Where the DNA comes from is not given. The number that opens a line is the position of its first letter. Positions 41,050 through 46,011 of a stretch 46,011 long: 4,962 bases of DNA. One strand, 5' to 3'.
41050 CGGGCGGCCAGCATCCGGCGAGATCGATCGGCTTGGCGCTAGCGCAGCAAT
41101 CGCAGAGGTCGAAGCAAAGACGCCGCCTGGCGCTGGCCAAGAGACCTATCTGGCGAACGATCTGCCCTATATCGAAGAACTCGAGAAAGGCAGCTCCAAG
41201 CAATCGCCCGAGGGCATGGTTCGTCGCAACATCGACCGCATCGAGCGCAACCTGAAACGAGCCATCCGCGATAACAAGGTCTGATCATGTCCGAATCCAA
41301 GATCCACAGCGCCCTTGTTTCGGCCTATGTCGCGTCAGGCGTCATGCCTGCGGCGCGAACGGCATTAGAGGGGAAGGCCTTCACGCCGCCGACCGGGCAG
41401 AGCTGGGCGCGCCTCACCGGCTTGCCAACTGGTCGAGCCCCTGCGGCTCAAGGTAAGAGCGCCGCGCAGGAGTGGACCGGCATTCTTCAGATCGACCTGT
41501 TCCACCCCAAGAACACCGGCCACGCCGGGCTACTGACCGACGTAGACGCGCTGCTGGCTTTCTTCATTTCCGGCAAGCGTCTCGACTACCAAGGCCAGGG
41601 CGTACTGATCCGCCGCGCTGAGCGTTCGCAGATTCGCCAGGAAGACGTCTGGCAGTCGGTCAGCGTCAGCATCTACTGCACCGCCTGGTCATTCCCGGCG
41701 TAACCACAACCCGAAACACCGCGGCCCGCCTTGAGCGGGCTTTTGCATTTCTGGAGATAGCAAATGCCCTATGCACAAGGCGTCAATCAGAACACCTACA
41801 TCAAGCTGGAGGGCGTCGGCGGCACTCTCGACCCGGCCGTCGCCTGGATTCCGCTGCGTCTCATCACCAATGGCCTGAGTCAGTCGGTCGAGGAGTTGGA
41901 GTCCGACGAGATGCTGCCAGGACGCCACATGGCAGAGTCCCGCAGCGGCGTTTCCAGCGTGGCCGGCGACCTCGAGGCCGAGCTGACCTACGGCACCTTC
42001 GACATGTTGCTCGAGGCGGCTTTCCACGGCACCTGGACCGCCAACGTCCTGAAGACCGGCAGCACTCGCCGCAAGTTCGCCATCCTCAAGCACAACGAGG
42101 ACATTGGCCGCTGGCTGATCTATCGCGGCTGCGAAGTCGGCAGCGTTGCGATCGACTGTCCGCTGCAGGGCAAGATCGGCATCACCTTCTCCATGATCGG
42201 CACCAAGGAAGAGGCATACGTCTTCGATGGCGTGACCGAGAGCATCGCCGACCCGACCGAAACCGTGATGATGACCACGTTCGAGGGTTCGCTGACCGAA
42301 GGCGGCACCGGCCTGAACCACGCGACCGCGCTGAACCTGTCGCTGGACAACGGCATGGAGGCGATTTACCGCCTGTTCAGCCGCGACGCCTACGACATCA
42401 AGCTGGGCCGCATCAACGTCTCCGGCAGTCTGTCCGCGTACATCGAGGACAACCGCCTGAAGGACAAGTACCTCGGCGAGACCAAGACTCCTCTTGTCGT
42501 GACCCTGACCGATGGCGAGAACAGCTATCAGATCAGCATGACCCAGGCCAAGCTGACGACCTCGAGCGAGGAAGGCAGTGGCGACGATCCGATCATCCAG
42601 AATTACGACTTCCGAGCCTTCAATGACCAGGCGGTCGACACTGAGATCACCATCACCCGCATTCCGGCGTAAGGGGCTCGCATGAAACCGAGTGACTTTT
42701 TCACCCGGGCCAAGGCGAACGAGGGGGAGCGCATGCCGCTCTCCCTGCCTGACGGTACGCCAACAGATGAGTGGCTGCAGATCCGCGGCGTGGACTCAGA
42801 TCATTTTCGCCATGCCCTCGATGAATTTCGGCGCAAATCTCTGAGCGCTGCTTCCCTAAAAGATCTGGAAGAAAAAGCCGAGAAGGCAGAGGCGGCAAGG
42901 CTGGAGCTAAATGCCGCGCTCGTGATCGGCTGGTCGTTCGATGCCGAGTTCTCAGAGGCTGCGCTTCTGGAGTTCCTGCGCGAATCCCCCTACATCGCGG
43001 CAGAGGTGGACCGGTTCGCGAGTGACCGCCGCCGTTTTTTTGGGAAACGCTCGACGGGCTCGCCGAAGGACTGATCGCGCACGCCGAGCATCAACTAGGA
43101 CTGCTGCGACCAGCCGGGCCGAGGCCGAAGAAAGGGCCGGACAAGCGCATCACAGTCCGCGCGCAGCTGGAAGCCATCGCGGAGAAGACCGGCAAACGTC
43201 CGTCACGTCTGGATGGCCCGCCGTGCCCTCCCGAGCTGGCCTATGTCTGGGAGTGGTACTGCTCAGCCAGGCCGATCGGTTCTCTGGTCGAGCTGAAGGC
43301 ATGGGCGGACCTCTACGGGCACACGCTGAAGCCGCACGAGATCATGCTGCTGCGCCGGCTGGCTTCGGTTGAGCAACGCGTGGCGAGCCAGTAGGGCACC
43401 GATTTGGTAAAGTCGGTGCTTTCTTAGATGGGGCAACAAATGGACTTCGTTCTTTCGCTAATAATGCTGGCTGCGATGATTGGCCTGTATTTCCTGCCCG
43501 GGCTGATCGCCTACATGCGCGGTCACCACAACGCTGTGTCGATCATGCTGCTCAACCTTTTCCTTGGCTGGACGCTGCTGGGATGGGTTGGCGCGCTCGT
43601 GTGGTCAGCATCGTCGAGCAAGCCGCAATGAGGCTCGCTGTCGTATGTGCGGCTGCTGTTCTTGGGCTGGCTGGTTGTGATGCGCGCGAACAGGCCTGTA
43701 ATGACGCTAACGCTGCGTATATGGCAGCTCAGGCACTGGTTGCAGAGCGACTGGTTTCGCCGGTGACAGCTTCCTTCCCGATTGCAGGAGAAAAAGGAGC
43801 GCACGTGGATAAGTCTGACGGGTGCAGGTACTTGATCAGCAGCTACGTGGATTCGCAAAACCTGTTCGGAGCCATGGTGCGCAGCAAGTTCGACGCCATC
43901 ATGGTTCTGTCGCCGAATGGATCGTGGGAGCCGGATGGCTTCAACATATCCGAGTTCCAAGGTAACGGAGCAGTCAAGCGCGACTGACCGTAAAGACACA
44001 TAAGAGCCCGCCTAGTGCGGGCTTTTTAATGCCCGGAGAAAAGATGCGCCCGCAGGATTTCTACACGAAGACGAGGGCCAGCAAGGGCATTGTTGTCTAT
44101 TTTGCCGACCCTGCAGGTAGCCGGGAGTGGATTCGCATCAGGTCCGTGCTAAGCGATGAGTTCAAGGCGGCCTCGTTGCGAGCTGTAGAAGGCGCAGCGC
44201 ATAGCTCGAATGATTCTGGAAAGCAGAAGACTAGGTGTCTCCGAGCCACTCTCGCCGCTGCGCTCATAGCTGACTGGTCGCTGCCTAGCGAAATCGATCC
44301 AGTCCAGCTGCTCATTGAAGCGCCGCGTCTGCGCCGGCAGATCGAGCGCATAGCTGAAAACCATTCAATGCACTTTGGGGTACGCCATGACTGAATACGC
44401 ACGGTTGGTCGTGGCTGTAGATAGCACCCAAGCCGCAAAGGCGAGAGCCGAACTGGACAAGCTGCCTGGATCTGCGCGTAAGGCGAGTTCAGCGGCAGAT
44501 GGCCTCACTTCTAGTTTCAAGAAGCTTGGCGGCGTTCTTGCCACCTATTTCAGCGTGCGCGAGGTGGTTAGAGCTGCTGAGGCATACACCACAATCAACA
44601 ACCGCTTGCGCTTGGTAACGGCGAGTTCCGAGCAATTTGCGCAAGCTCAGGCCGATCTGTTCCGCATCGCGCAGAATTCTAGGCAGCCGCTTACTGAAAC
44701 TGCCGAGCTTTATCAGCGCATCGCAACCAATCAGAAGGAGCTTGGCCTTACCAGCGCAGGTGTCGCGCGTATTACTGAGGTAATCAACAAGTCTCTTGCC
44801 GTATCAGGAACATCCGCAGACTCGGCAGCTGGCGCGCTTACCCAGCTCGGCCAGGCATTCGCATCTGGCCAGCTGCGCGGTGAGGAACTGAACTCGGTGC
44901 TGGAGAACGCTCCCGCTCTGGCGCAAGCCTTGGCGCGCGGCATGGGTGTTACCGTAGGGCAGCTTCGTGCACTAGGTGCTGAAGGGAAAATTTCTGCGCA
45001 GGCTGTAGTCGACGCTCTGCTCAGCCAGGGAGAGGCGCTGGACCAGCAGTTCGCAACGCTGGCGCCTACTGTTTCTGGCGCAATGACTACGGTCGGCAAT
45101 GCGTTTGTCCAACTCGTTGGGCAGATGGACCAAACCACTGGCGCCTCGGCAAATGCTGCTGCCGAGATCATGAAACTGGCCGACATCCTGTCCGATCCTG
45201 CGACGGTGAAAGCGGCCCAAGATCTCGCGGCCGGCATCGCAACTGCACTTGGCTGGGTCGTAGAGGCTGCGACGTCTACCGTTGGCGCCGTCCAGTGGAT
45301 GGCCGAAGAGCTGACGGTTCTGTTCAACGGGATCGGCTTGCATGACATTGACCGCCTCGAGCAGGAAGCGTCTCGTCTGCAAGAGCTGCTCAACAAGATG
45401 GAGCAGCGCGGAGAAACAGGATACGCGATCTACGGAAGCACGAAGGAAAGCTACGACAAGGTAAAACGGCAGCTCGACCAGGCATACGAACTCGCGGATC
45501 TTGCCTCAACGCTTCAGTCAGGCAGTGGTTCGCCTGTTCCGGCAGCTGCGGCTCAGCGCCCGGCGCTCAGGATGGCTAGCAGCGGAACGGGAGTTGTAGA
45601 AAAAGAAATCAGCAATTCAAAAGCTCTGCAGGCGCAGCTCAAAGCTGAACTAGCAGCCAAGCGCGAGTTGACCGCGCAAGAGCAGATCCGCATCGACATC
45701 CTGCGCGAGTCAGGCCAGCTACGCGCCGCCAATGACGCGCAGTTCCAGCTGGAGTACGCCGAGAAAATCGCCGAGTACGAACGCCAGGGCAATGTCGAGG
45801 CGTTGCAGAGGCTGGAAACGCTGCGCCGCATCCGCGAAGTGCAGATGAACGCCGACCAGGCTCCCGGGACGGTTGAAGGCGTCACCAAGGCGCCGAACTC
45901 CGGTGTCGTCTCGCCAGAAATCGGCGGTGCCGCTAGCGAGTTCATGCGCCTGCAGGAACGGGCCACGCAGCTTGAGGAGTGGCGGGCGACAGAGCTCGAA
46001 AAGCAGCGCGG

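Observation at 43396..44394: Terminator-bracketed Imm-like membrane protein + lipoprotein cassette inserted between two paralogous tail-chaperone genes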

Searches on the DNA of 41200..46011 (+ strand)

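Call 13: search_dna_similar(query=window:41200-46011:+, collection=phages, mode=near, max_rows=30)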
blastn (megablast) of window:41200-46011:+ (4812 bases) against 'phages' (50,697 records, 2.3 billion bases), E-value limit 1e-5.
No match.

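Call 14: search_dna_similar(query=window:41700-46011:+, collection=phages, mode=distant, max_rows=30)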
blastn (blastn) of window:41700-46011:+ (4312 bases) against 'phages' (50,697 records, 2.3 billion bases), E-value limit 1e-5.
Records with a match: 43; places in all: 43; records where one place covers at least 80% of the query: 0.
Best place of each record, by identity: 80-90% 17; 60-80% 26.
By first word of the organism name: Pseudomonas 22; Stenotrophomonas 5; Acinetobacter 5; Burkholderia 4; Rhizobium 4; Xanthomonas 3.
By host as written in the record: - 6; Pseudomonas aeruginosa 3; Pseudomonas aeruginosa PA14 3; Pseudomonas syringae CC1557 2; Pseudomonas syringae pv. actinidiae K7#8 2; Pseudomonas syringae 2; Stenotrophomonas maltophilia SM102 2; Burkholderia pyrrocinia strain LMG 21824 2; and 18 more.
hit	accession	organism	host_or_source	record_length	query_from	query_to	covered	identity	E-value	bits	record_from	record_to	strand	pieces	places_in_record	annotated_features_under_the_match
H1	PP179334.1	Pseudomonas phage Aurca01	Pseudomonas syringae CC1557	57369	2874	3247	9%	64.6%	8e-10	74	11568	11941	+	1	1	hypothetical protein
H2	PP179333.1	Pseudomonas phage Cruim01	Pseudomonas syringae CC1557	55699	2985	3286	7%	69.2%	3e-22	114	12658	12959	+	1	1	tail tape measure protein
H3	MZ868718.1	Pseudomonas phage psageK9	Pseudomonas syringae pv. actinidiae K7#8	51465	2985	3286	7%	66.9%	2e-16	95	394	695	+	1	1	hypothetical protein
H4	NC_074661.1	Pseudomonas phage psageK9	Pseudomonas syringae pv. actinidiae K7#8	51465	2985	3286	7%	66.9%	2e-16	95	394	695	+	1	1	hypothetical protein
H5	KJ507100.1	Pseudomonas phage phiPSA1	Pseudomonas syringae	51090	2985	3247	6%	67.5%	5e-12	82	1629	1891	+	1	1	tail tape measure protein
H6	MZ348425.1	Pseudomonas phage psageB2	soil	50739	2985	3247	6%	67.5%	5e-12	82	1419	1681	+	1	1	putative tail tape measure protein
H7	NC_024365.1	Pseudomonas phage phiPSA1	Pseudomonas syringae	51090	2985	3247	6%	67.5%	5e-12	82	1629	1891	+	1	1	tail length tape measure protein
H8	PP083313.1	Pseudomonas phage PSA-2T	Pseudomonas syringae pv. actinidiae ...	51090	2985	3247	6%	67.5%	5e-12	82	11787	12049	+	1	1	none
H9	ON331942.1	Stenotrophomonas phage vB_Sm_QDWS359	Stenotrophomonas maltophilia SM102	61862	192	361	4%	72.6%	6e-11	78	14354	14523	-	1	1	major tail structural protein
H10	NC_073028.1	Stenotrophomonas phage vB_Sm_QDWS359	Stenotrophomonas maltophilia SM102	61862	192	361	4%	72.6%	6e-11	78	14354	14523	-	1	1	major tail structural protein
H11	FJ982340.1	Burkholderia phage KS9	Burkholderia pyrrocinia strain LMG 21824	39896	3084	3248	4%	70.8%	1e-7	66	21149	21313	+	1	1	tail length tape measure protein gp13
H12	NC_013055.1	Burkholderia phage KS9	Burkholderia pyrrocinia strain LMG 21824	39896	3084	3248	4%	70.8%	1e-7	66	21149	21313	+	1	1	tail length tape measure protein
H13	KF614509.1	Rhizobium phage vB_RleS_L338C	Rhizobium leguminosarum biovar viciae ...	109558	3122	3245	3%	73.0%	4e-7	65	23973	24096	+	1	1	tail tape measure protein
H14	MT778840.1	Rhizobium phage P11VFA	-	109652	3122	3245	3%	73.0%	4e-7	65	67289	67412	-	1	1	tail tape measure protein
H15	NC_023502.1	Rhizobium phage vB_RleS_L338C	Rhizobium leguminosarum biovar viciae ...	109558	3122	3245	3%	73.0%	4e-7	65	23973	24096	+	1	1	tail length tape measure protein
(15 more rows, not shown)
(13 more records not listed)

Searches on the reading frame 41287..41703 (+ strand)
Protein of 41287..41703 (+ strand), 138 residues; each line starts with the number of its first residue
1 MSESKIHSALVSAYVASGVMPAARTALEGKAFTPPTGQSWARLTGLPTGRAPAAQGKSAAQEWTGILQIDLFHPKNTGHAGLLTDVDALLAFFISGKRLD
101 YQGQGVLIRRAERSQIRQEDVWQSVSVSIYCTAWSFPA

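Call 9: search_protein_families(library=pfam, proteins=[window:41287-41703:+], max_evalue=0.1)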
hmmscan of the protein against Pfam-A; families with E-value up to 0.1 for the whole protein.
window:41287-41703:+ (138 aa): 1 family
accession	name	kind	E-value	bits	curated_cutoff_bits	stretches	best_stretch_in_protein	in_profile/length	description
PF13554.12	Phage_tail_terminator_5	-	4.6e-15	56.4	27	1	6-129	2-125/127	Phage tail terminator protein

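Call 10: search_protein_families(library=phrogs, proteins=[window:41287-41703:+], max_evalue=0.01)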
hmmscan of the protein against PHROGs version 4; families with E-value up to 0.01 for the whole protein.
window:41287-41703:+ (138 aa): 1 family
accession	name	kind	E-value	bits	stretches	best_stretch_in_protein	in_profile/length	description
phrog_179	-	connector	2.7e-18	67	1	1-133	16-148/162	tail terminator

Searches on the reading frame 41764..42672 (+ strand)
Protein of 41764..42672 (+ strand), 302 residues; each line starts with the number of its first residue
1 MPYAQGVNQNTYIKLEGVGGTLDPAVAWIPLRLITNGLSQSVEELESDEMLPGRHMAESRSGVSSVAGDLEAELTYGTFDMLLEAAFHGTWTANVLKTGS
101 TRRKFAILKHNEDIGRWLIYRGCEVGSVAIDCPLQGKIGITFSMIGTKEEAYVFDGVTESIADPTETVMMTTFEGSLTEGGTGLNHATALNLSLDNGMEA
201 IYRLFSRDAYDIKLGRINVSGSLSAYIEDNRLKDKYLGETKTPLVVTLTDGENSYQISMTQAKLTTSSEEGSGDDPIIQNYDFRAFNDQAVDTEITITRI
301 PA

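Call 9: search_protein_families(library=pfam, proteins=[window:41764-42672:+], max_evalue=0.1)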
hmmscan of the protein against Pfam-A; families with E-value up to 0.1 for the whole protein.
window:41764-42672:+ (302 aa): 1 family
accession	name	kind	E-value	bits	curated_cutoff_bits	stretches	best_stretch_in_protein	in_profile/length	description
PF18906.5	Phage_tube_2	-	2.9e-42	145.5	27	1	9-285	4-266/266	Phage tail tube protein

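Call 10: search_protein_families(library=phrogs, proteins=[window:41764-42672:+], max_evalue=0.01)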
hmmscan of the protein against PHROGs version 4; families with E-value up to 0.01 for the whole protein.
window:41764-42672:+ (302 aa): 2 families
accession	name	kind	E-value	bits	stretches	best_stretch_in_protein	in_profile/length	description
phrog_290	-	tail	1.7e-66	226.2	1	1-301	11-328/411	minor tail protein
phrog_18978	-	unknown function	8.7e-16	59.2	1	5-104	3-102/108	-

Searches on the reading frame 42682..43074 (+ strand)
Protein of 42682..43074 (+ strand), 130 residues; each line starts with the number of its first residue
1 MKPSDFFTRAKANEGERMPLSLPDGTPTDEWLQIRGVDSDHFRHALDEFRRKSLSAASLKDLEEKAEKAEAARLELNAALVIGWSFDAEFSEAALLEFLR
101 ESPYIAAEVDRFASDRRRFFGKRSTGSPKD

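Call 9: search_protein_families(library=pfam, proteins=[window:42682-43074:+], max_evalue=0.1)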
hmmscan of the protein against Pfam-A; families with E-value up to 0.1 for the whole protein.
window:42682-43074:+ (130 aa): 2 families
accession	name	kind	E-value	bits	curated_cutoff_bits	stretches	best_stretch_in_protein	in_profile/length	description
PF08748.17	Phage_TAC_4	-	0.00075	20.2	21.1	1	23-106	23-106/124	Phage tail assembly chaperone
PF21943.1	TetR_C_46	-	0.022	15.4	27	1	38-86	33-81/109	Tetracyclin repressor-like, C-terminal domain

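Call 10: search_protein_families(library=phrogs, proteins=[window:42682-43074:+], max_evalue=0.01)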
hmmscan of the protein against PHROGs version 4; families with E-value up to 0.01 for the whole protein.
window:42682-43074:+ (130 aa): 3 families
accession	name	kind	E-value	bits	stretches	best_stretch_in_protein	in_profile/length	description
phrog_313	-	tail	9.6e-26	91.9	1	1-125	13-143/258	Tail assembly chaperone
phrog_15027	-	tail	6.7e-13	49.9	1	1-119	1-134/259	tail assembly chaperone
phrog_569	-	tail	0.00011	23.1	1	49-108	55-116/256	tail length tape measure protein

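Call 78: search_protein_families(library=padloc, max_evalue=0.01, proteins=[window:42682-43074:+])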
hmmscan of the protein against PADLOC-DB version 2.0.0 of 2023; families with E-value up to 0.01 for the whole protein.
window:42682-43074:+ (130 aa): 0 families

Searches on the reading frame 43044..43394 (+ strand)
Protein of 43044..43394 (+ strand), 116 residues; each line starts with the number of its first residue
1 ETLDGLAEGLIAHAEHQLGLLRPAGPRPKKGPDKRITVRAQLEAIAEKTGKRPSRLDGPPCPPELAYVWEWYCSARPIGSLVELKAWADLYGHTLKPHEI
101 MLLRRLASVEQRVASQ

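Call 9: search_protein_families(library=pfam, proteins=[window:43044-43394:+], max_evalue=0.1)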
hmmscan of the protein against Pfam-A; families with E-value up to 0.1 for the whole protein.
window:43044-43394:+ (116 aa): 1 family
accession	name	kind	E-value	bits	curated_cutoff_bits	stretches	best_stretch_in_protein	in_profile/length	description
PF23812.1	Phage_TAC_18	-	1.3e-09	38.4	27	1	46-103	2-69/79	Phage tail assembly chaperone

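Call 10: search_protein_families(library=phrogs, proteins=[window:43044-43394:+], max_evalue=0.01)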
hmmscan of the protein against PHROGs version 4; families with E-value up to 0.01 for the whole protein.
window:43044-43394:+ (116 aa): 2 families
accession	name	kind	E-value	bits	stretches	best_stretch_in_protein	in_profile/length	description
phrog_4966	-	unknown function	1.7e-08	35.1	1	41-113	218-299/311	-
phrog_20700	-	unknown function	0.0065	17.5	0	62-106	62-116/140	-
